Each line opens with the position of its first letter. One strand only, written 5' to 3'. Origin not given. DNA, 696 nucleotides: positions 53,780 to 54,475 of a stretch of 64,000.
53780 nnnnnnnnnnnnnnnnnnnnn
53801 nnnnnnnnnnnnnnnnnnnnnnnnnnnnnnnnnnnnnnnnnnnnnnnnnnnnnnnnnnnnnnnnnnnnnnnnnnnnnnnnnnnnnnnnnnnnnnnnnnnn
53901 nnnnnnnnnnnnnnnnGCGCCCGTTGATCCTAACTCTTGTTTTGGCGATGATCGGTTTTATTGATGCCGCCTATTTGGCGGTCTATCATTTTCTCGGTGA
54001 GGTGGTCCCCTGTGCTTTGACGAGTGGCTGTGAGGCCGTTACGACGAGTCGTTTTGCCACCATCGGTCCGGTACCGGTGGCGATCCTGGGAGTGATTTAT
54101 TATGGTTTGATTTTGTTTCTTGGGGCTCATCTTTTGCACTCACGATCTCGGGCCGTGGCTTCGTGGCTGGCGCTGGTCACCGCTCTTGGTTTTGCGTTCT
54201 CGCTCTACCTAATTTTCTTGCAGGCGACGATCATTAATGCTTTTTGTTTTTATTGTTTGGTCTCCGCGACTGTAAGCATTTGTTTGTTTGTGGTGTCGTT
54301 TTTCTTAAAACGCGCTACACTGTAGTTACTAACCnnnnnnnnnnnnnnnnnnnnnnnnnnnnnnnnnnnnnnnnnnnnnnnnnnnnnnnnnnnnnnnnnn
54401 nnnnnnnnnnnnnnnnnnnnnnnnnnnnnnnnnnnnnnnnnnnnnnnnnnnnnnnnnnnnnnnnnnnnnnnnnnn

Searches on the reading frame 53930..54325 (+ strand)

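Call 87: search_protein_families(library=pfam, proteins=[window:53930-54325:+], max_evalue=0.001)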
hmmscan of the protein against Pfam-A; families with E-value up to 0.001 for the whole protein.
window:53930-54325:+ (131 aa): 1 family
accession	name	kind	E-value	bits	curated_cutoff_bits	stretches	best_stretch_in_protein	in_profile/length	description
PF07884.19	VKOR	-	1.1e-24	87.5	27.5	1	2-123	3-133/134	Vitamin K epoxide reductase family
